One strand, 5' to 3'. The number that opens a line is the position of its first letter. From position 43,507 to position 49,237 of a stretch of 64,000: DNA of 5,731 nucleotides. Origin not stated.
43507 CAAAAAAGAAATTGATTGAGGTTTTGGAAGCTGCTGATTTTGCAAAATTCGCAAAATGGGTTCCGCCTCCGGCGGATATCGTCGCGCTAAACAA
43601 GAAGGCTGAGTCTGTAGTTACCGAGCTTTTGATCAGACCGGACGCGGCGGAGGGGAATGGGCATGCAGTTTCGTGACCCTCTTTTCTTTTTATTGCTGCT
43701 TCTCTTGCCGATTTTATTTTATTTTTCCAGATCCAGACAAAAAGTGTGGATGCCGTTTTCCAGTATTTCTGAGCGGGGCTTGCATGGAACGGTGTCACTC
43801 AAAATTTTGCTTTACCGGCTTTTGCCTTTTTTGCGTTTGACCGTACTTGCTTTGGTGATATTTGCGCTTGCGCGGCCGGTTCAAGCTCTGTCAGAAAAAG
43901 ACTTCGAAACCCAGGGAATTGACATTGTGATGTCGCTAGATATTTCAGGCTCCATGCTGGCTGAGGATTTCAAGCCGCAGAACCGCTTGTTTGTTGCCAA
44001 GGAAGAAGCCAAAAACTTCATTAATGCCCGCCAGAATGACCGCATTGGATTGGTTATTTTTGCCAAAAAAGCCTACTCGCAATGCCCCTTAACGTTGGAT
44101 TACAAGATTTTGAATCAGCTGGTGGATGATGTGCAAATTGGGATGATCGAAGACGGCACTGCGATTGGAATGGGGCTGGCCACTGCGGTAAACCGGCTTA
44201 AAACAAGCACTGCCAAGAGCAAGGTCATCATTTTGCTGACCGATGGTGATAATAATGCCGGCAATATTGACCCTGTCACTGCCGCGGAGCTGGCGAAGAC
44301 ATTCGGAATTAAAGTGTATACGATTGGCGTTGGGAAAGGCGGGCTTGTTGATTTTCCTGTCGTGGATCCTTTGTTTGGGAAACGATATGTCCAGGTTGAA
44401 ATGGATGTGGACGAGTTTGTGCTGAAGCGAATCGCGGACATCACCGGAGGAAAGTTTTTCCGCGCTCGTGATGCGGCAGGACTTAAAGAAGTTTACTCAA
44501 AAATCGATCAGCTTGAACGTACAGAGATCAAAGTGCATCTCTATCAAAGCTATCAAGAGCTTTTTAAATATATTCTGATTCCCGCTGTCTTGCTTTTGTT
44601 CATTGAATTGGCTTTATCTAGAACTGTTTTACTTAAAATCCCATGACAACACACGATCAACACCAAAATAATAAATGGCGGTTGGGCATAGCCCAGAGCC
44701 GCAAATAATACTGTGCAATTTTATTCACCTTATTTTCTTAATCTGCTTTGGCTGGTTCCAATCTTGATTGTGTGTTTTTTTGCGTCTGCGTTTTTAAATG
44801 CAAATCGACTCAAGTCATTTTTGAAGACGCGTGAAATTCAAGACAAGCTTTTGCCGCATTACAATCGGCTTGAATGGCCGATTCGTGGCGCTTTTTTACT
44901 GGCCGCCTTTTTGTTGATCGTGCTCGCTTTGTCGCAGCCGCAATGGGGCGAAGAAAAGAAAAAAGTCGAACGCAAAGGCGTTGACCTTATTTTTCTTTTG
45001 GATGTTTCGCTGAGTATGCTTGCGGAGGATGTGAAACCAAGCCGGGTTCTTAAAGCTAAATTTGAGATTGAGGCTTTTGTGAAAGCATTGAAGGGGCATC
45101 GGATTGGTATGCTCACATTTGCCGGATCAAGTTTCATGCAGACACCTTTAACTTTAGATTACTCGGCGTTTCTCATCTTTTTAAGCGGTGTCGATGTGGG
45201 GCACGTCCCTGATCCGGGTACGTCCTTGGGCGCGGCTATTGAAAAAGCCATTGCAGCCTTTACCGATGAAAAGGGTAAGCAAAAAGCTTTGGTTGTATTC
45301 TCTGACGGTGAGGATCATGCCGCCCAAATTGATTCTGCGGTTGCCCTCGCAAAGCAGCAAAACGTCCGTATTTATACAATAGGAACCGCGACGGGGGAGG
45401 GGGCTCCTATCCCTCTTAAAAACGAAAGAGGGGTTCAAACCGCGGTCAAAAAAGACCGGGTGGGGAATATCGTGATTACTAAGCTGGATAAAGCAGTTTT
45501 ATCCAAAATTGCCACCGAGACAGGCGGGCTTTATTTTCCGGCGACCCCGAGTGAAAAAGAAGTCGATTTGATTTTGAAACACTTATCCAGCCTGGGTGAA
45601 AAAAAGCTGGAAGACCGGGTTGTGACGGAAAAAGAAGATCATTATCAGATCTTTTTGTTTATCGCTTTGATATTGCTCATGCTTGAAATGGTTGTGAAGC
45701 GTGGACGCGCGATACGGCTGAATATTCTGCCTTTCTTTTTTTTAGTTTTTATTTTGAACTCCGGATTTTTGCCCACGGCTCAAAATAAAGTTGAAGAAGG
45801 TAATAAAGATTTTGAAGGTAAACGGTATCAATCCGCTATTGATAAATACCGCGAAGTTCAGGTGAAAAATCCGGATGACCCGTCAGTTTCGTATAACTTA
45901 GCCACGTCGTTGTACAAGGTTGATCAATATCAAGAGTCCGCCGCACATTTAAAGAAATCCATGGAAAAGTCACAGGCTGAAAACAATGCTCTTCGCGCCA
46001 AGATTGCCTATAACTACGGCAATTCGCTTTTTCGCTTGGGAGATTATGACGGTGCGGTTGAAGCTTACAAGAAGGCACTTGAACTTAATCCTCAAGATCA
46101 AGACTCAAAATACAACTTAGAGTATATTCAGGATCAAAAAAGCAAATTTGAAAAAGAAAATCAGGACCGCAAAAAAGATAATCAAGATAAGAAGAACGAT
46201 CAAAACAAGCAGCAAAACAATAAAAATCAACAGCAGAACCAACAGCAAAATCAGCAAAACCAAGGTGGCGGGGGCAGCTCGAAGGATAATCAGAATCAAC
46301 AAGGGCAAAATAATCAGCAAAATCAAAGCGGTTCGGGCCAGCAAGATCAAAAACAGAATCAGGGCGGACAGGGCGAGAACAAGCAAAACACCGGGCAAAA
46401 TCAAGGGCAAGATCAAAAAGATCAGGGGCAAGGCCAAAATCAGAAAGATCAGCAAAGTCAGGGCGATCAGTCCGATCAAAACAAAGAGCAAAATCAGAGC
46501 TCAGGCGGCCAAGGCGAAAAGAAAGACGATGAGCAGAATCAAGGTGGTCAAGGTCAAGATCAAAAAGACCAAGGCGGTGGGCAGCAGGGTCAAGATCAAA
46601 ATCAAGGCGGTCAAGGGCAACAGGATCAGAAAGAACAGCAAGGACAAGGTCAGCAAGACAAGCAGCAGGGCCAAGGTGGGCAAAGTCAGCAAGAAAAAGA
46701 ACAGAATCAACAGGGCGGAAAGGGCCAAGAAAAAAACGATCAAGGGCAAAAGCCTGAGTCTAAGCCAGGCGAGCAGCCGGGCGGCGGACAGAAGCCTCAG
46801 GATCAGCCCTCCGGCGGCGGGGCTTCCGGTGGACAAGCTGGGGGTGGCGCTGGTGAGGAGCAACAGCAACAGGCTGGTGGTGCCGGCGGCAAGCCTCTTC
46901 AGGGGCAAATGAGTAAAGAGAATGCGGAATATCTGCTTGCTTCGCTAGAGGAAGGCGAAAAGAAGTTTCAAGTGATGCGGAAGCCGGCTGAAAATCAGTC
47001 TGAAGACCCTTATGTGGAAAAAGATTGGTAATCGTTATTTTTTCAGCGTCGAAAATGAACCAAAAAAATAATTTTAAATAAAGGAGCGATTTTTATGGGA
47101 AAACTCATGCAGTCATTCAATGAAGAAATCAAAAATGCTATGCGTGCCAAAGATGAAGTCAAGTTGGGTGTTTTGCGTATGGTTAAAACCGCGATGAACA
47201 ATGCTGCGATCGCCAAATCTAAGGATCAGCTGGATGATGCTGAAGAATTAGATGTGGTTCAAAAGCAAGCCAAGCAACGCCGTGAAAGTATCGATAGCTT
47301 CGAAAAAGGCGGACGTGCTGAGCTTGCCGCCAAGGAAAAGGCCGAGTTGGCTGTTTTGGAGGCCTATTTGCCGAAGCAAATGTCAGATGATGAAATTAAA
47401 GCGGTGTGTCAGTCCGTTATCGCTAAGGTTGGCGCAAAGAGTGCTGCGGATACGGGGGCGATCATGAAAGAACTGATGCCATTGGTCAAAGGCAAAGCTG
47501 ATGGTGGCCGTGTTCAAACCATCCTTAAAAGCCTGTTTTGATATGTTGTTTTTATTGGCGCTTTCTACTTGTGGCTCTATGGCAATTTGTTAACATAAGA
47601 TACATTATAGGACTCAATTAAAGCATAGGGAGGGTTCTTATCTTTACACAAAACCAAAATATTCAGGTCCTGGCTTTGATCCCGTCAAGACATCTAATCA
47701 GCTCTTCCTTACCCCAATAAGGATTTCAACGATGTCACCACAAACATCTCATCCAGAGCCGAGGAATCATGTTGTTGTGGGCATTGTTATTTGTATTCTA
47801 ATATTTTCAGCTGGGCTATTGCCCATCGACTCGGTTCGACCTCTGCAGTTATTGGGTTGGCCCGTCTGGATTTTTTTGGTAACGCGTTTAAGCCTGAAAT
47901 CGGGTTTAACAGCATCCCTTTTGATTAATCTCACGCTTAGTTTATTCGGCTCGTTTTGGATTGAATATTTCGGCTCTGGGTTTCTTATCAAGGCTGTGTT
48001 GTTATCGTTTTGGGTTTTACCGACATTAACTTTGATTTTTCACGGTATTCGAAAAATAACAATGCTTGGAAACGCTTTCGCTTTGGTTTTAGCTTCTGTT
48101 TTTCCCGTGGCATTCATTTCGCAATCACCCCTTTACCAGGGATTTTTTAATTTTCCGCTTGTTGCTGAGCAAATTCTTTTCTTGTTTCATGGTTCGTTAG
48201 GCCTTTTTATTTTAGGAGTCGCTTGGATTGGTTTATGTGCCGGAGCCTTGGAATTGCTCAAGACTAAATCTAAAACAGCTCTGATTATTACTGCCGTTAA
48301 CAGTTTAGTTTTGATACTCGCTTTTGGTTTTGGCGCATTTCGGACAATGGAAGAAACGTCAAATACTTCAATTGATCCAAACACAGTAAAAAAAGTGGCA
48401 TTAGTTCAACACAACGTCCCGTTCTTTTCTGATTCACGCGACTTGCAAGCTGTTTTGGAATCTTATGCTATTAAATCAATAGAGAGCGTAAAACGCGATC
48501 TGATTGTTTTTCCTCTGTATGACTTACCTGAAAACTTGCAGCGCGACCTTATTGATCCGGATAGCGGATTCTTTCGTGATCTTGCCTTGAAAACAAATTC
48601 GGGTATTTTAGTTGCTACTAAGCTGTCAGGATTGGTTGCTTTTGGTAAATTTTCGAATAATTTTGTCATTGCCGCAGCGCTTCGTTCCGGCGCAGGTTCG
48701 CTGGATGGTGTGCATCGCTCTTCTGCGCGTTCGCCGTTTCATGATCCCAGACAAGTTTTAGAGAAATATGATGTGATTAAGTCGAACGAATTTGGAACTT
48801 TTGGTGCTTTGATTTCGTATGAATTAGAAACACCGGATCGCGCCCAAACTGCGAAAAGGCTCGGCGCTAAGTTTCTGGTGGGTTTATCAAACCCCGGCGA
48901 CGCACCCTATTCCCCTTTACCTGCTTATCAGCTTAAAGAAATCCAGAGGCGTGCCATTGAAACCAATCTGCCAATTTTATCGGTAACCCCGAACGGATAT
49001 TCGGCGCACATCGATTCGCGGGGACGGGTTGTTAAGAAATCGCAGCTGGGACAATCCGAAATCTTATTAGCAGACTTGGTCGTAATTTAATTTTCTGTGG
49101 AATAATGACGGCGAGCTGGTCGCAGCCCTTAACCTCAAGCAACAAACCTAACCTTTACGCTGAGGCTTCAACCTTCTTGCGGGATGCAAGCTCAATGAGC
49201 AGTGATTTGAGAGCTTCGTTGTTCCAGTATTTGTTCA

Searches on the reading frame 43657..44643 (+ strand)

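Call 19: search_protein_families(library=pfam, proteins=[window:43657-44643:+], max_evalue=0.001)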
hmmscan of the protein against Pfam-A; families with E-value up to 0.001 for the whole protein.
window:43657-44643:+ (329 aa): 5 families
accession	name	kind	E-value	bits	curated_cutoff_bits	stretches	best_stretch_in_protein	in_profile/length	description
PF00092.34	VWA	-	1.7e-21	77.6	23.8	1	89-281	1-173/174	von Willebrand factor type A domain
PF13519.12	VWA_2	-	7.7e-16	59.1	27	1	91-197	2-106/107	von Willebrand factor type A domain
PF07584.16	BatA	-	1.5e-07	32.2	25.9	1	3-74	1-77/77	Aerotolerance regulator N-terminal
PF06707.17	DUF1194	-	1.4e-05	24.9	27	1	89-224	5-153/206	Protein of unknown function (DUF1194)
PF01882.25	DUF58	-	0.00074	19.2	23.4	1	88-196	36-142/216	Protein of unknown function DUF58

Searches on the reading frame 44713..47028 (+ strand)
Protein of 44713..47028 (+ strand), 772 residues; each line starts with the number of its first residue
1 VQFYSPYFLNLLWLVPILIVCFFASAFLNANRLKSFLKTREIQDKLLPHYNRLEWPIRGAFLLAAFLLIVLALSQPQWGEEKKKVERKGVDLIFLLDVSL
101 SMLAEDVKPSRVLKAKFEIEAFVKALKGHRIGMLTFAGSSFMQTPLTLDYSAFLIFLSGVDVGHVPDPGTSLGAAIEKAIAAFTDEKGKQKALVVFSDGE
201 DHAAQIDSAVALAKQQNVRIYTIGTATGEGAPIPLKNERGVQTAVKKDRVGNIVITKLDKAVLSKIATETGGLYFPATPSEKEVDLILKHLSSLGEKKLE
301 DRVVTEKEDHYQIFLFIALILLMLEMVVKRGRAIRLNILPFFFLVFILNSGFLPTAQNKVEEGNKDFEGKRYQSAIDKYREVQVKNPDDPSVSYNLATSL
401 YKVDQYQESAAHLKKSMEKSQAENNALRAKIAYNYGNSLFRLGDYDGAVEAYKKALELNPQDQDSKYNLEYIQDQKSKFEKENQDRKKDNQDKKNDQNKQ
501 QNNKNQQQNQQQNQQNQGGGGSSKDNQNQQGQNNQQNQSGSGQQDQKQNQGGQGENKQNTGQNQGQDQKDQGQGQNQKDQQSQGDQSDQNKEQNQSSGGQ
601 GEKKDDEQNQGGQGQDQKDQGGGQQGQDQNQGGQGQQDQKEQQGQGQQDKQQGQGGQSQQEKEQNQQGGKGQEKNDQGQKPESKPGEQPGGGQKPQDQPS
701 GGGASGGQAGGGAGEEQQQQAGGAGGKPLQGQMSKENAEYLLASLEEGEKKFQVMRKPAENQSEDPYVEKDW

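Call 19: search_protein_families(library=pfam, proteins=[window:44713-47028:+], max_evalue=0.001)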
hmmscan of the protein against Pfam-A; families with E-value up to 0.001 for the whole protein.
window:44713-47028:+ (772 aa): 16 families
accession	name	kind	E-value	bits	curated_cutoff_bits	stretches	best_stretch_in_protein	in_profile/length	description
PF13519.12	VWA_2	-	6.2e-16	59.4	27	1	92-200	1-107/107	von Willebrand factor type A domain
PF07719.23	TPR_2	-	2.5e-15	55.7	27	1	429-462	1-34/34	Tetratricopeptide repeat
PF13414.12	TPR_11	-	4.7e-15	55.4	26.8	2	436-469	1-34/42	TPR repeat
PF00092.34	VWA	-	1e-13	52.3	23.8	1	91-228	1-140/174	von Willebrand factor type A domain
PF00515.34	TPR_1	-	2.9e-11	43.1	27.8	1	433-462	5-34/34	Tetratricopeptide repeat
PF13424.12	TPR_12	-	2.1e-10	41.1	30.1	1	393-458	6-74/77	Tetratricopeptide repeat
PF13432.12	TPR_16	-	4.4e-09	37.1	32.7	1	394-462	1-64/65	Tetratricopeptide repeat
PF14559.12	TPR_19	-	5.1e-09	36.8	25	0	439-469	1-31/68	Tetratricopeptide repeat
PF13181.12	TPR_8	-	2.5e-08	33.9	25.7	1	429-462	1-34/34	Tetratricopeptide repeat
PF13428.12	TPR_14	-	4.3e-07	30.4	23.5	1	432-464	4-36/44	Tetratricopeptide repeat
PF24575.1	TPR_Slam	-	8.1e-07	29.9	35.2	1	370-411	61-102/104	Surface lipoprotein assembly modifier, N-terminal TPR repeats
PF12895.13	ANAPC3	-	2.7e-06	28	27.2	0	368-415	35-81/82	Anaphase-promoting complex, cyclosome, subunit 3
PF13374.12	TPR_10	-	2.4e-05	24.6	27.5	0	434-458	7-31/42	Tetratricopeptide repeat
PF13431.12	TPR_17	-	3.4e-05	24.2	24.4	0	385-408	8-31/34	Tetratricopeptide repeat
PF13174.12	TPR_6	-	0.00012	22.9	26.3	0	433-461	4-32/33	Tetratricopeptide repeat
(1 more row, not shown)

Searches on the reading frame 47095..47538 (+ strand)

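Call 19: search_protein_families(library=pfam, proteins=[window:47095-47538:+], max_evalue=0.001)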
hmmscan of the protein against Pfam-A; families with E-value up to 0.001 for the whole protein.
window:47095-47538:+ (148 aa): 1 family
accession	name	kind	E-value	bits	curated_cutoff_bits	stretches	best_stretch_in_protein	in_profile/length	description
PF09424.15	YqeY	-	1.2e-48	165.3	27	1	6-147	2-142/143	Yqey-like protein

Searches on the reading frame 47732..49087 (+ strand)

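Call 19: search_protein_families(library=pfam, proteins=[window:47732-49087:+], max_evalue=0.001)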
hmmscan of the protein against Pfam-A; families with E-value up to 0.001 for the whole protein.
window:47732-49087:+ (452 aa): 1 family
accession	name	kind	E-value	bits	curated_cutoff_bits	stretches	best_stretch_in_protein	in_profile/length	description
PF00795.27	CN_hydrolase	-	1.7e-09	37.8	23.2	1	221-449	1-246/256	Carbon-nitrogen hydrolase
